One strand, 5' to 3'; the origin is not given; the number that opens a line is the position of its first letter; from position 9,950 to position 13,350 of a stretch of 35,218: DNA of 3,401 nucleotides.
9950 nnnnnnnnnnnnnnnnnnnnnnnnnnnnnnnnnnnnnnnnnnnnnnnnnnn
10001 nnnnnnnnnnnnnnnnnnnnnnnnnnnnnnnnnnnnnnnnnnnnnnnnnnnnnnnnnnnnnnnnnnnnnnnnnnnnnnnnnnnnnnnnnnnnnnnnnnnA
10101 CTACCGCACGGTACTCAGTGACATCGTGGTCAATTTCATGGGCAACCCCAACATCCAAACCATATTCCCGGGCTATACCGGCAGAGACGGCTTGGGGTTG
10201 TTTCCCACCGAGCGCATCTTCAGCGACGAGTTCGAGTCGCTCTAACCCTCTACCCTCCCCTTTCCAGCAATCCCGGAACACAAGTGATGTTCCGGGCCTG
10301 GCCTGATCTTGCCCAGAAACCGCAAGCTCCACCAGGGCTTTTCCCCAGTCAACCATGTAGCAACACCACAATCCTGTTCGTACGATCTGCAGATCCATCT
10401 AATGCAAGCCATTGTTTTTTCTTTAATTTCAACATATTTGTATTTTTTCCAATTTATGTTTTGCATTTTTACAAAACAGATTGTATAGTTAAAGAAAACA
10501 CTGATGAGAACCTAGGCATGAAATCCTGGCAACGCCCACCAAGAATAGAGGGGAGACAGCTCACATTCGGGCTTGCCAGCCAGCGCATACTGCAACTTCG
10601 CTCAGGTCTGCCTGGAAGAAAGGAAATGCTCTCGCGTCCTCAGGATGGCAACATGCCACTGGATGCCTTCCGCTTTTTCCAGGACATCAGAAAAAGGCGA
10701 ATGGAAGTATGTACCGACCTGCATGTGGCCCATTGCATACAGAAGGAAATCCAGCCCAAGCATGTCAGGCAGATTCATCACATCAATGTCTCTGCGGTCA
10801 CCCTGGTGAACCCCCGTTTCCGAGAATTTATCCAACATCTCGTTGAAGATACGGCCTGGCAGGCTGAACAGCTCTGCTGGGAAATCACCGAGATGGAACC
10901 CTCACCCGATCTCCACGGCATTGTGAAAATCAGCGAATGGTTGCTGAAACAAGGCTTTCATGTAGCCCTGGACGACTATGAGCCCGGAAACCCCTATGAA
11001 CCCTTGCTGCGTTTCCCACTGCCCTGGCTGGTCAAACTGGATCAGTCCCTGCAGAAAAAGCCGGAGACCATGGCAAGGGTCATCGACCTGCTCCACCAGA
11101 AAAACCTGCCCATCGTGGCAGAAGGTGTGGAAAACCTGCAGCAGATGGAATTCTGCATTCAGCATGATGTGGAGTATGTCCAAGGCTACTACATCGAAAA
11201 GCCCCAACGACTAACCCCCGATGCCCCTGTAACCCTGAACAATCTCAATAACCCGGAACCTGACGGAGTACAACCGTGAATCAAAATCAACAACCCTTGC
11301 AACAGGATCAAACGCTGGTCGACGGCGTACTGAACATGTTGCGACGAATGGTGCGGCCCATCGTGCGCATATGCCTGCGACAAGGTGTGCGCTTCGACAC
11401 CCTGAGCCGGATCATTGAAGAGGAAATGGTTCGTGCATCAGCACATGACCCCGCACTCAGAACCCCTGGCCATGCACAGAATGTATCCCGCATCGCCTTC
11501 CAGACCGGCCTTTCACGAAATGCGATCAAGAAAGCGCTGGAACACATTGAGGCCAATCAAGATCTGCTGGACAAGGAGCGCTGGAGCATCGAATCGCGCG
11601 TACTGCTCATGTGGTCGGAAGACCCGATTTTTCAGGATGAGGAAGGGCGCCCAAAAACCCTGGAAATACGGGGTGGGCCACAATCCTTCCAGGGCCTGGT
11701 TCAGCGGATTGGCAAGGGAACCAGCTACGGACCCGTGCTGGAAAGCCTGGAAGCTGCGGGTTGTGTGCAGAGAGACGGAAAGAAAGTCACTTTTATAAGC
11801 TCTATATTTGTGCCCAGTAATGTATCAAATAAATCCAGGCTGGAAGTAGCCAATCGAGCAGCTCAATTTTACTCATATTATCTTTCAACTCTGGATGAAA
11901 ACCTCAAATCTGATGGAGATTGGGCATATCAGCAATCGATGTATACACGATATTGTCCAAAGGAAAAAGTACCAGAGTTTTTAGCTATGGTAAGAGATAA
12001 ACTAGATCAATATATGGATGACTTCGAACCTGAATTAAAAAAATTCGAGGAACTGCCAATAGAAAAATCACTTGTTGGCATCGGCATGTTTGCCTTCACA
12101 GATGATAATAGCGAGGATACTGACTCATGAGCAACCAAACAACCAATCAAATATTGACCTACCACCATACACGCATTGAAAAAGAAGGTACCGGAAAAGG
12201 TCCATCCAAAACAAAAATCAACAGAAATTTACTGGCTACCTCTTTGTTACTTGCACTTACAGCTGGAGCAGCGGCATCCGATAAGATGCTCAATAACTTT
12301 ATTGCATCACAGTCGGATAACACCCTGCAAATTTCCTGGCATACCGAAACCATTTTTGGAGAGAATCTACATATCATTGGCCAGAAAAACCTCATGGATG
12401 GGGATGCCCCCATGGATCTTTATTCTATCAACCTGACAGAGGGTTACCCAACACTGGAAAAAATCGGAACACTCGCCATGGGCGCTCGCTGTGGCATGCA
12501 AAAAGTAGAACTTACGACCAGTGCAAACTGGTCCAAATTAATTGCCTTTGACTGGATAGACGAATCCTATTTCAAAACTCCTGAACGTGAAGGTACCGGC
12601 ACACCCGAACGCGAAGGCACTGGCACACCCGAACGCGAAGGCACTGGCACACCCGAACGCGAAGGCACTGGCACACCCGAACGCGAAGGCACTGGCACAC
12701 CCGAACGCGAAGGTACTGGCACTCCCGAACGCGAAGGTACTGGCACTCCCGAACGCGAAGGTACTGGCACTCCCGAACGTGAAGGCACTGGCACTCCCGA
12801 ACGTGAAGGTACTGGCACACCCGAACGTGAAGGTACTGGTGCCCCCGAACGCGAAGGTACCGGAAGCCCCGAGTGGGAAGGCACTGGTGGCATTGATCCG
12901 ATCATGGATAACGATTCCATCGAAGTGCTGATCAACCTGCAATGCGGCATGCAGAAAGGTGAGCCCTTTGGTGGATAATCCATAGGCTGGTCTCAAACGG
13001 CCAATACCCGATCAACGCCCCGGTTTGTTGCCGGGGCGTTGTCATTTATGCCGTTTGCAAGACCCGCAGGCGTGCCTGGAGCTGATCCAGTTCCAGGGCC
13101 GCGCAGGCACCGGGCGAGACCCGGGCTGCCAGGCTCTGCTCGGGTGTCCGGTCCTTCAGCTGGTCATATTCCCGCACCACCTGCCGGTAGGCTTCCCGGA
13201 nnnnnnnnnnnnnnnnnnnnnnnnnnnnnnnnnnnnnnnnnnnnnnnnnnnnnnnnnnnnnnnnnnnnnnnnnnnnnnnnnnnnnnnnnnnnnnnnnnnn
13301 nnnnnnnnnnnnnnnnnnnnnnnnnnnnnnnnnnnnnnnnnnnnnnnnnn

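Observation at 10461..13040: Translationally coupled three-gene operon: stand-alone EAL protein, putative HTH protein and secreted octapeptide-repeat protein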

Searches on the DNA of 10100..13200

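Call 104: search_rna_families(source=window, start=10100, end=13200, threshold=evalue, max_evalue=1)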
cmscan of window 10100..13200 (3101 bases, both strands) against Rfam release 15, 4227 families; matches with E-value up to 1: 0.
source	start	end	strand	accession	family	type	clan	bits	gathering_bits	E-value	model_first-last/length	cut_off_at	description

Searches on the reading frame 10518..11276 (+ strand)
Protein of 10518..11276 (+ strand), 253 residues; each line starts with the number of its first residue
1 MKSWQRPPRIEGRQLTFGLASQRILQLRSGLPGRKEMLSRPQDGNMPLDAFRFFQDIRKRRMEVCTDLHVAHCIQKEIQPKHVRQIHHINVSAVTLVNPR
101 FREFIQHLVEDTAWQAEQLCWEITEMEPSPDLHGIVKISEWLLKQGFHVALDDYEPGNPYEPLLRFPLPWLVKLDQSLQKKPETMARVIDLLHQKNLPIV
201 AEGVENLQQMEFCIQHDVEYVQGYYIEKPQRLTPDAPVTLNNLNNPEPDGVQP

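Call 3: search_protein_families(library=pfam, proteins=[window:10518-11276:+], max_evalue=1)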
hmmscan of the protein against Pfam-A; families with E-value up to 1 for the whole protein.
window:10518-11276:+ (253 aa): 2 families
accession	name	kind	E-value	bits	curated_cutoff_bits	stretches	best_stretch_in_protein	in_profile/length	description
PF00563.25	EAL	-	4.8e-22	78.9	31.3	1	24-229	20-236/236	EAL domain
PF09974.14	DUF2209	-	0.038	14.8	26.8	1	68-114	17-63/121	Uncharacterized protein conserved in archaea (DUF2209)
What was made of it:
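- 10518..11279 (+): Gene 1: stand-alone EAL domain protein (253 aa), a probable c-di-GMP phosphodiesterase or receptor. PF00563, 78.9 bits against a 31.3-bit cut-off (call 3).
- On EAL domain c-di-GMP phosphodiesterase (PF00563): 78.9 bits against 31.3, covering residues 24-229 (call 3).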

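Call 4: search_protein_families(library=ncbifam, proteins=[window:10518-11276:+], max_evalue=1)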
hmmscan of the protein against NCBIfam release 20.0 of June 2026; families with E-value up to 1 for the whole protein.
window:10518-11276:+ (253 aa): 14 families
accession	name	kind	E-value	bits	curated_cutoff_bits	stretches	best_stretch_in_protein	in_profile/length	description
NF008807.1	PRK11829.1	equivalog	1.7e-16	59.5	733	1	85-227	501-650/670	biofilm formation regulator HmsP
NF007839.0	PRK10551.1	equivalog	6.3e-16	58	461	1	86-232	351-503/518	cyclic di-GMP phosphodiesterase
NF052458.1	PhdiestGepA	equivalog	2.3e-11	42.6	1200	1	74-230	671-832/840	phosphodiesterase GepA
NF045675.1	PhdiestaseDibA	equivalog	4.9e-10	38.4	980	1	88-230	467-616/623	phosphodiesterase DibA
NF008467.0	PRK11359.1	equivalog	8.1e-10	37.3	857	1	88-231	634-784/800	oxygen-sensing cyclic-di-GMP phosphodiesterase DosP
NF007474.0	PRK10060.1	equivalog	6e-09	34.6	782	1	88-229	496-644/663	cyclic di-GMP phosphodiesterase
NF052596.1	RR_EAL_PvrR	equivalog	5.4e-08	31.9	580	1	89-228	232-378/398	response regulator cyclic di-GMP phosphodiesterase PvrR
NF052265.1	EAL_dom_RimA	equivalog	2.4e-07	30.3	430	1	17-230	17-234/248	S6 modification regulatory phosphodiesterase RimA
NF053781.1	cdiGMPphdstlr2612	equivalog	8.2e-07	27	1600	1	85-229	1104-1255/1268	Tlr1612 family c-di-GMP phosphodiesterase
NF007298.0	PRK09776.1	equivalog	0.00028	18.9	1135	1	88-232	948-1099/1111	diguanylate cyclase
NF008281.1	PRK11059.1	equivalog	0.00064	18.1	663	1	34-150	426-543/633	RNase E specificity factor CsrD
NF008617.0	PRK11596.1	equivalog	0.00088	18.6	190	1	45-232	60-245/255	cyclic-guanylate-specific phosphodiesterase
NF045673.1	c-di-GMPRcptLapD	equivalog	0.00092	17.6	1020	1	47-230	458-645/647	cyclic di-GMP receptor LapD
NF051880.1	FlagAsmCDGMPTipF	equivalog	0.011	14.6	600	0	73-127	60-112/421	flagella assembly cyclic-di-GMP phosphodiesterase TipF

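Call 20: search_solved_structures(query=window:10518-11276:+, show_alignments=3, max_evalue=0.001)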
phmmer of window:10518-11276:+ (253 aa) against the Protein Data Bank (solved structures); distinct sequences matched with E-value up to 0.001: 27.
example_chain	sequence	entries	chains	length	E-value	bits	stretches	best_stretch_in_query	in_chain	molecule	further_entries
4rni_A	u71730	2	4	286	1e-09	41.2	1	88-230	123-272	Motility regulator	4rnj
4rnh_A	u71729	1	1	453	2.7e-09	39.7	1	88-230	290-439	Motility regulator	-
4kie_A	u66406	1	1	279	4.2e-09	39.1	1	88-229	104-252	Cyclic di-GMP phosphodiesterase YahA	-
4lj3_A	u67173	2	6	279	1.3e-08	37.5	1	88-229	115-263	Cyclic di-GMP phosphodiesterase YahA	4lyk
7pk5_A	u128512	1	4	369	2e-08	36.9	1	88-229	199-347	Cyclic di-GMP phosphodiesterase PdeL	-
4rnf_A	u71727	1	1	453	6.8e-08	35.2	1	88-230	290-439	Motility regulator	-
4q6j_A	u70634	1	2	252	8.1e-08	34.9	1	51-230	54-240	Lmo0131 protein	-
6ifq_B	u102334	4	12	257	2.7e-07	33.2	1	115-230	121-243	cyclic di nucleotide phoshodiesterase | EAL domain protein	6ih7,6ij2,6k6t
6ih1_A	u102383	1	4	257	2.7e-07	33.2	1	115-230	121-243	cyclic di nucleotide phoshodiesterase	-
5m3c_A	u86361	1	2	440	4.3e-07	32.5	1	88-229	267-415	Diguanylate cyclase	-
4y9o_A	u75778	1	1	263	2.1e-06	30.3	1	121-232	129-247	PA3825-EAL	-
4y8e_A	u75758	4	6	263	2.1e-06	30.2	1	121-232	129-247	PA3825 EAL | PA3825-EAL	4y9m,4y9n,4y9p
5mf5_A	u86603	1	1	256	2.1e-06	30.2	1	121-232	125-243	Diguanylate phosphodiesterase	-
5mkg_B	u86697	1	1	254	2.2e-06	30.2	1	121-232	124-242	Diguanylate phosphodiesterase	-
5yrp_A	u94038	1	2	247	2.2e-06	30.2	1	87-229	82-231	Sensory box/response regulator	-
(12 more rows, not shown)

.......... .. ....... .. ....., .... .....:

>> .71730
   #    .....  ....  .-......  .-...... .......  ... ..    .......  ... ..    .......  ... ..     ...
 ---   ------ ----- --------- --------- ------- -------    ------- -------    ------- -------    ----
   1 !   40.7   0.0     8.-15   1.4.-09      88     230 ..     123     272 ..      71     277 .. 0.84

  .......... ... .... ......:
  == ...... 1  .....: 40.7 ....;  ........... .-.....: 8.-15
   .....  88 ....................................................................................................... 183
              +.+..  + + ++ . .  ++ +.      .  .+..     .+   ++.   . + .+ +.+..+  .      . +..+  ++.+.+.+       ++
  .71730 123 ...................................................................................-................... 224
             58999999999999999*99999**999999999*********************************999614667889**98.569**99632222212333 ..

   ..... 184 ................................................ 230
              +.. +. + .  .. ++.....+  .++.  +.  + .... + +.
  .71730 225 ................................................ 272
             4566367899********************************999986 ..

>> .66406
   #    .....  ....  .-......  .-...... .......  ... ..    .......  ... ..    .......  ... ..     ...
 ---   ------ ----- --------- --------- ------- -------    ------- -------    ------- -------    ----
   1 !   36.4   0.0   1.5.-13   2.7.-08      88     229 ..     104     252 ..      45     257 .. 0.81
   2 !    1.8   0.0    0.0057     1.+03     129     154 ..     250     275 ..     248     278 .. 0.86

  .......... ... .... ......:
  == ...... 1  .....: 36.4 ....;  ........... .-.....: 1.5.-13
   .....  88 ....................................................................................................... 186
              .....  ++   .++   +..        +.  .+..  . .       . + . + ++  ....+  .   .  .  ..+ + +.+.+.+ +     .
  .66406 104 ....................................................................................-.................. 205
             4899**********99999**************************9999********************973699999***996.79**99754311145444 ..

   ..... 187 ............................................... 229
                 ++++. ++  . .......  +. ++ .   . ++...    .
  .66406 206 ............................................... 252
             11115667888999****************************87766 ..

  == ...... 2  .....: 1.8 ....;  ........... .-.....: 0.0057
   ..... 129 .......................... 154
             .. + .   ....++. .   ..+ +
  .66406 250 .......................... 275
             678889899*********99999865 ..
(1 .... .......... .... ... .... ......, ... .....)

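Call 75: search_solved_structures(query=A4, show_alignments=2, max_evalue=1e-10)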
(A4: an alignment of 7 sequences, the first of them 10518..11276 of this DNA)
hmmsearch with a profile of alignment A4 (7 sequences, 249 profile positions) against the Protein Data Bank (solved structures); distinct sequences matched with E-value up to 1e-10: 47.
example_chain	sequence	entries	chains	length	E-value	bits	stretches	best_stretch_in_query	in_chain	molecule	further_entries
4q6j_A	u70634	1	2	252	9.4e-35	123.1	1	13-237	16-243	Lmo0131 protein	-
4rni_A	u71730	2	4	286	2.4e-33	118.5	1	34-234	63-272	Motility regulator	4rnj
4rnh_A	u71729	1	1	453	8e-33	116.8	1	34-234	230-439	Motility regulator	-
8pps_A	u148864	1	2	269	5e-32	114.2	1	3-233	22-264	EAL domain-containing protein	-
5xgb_A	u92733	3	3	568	3.4e-31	111.5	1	3-233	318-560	Uncharacterized protein | Uncharacterized protein PA0861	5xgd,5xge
6hq4_A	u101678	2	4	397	4.4e-31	111.1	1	12-234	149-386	EAL Enzyme Bd1971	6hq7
6hq5_A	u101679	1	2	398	4.4e-31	111.1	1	12-234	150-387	EAL Enzyme Bd1971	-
4rnf_A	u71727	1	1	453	1.9e-30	109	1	34-234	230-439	Motility regulator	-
5m3c_A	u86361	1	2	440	3e-29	105.1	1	9-231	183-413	Diguanylate cyclase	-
5yrp_A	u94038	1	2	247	4.5e-29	104.5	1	85-234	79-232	Sensory box/response regulator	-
2r6o_A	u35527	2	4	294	2.9e-28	101.8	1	14-237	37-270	Putative diguanylate cyclase/phosphodiesterase (GGDEF & EAL domains) | PUTATIVE DIGUANYLATE CYCLASE/PHOSPHODIESTERASE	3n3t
4kie_A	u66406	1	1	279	5.3e-28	101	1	13-233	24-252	Cyclic di-GMP phosphodiesterase YahA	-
4lj3_A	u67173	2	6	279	5.7e-28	100.9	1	13-233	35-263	Cyclic di-GMP phosphodiesterase YahA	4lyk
7pk5_A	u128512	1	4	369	1.3e-27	99.7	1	13-233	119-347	Cyclic di-GMP phosphodiesterase PdeL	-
3s83_A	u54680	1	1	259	7.9e-27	97.1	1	20-230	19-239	GGDEF family protein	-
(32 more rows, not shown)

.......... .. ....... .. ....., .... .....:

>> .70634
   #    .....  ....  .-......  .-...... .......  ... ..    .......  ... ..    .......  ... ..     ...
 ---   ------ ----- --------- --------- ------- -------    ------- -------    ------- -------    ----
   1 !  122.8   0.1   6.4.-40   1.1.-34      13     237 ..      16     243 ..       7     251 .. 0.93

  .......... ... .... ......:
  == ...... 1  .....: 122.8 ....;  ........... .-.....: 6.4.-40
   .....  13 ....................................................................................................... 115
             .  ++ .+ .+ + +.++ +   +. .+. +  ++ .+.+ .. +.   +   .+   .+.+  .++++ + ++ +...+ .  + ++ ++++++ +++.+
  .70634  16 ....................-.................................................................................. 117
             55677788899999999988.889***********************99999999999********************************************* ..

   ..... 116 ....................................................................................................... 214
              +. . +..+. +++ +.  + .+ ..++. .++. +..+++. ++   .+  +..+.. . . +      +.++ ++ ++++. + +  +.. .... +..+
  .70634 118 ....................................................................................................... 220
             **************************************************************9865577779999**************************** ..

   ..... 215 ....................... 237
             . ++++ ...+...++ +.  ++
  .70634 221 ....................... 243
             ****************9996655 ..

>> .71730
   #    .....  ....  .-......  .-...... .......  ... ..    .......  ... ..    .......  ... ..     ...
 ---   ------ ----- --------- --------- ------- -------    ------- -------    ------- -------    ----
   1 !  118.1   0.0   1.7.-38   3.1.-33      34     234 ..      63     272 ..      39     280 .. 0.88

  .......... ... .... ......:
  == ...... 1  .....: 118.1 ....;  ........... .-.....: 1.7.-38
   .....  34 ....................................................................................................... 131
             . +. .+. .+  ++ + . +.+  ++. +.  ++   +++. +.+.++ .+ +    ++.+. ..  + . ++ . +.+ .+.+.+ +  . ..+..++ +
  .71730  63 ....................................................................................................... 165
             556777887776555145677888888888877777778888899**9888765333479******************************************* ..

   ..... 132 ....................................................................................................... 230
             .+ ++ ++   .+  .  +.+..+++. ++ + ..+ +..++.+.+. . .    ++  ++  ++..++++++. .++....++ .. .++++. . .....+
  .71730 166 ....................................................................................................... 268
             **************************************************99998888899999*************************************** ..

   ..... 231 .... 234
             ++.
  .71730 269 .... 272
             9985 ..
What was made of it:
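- On EAL domain c-di-GMP phosphodiesterase (PF00563): A profile of 7 clade members hits solved EAL structures at E down to 9e-35 (call 75).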
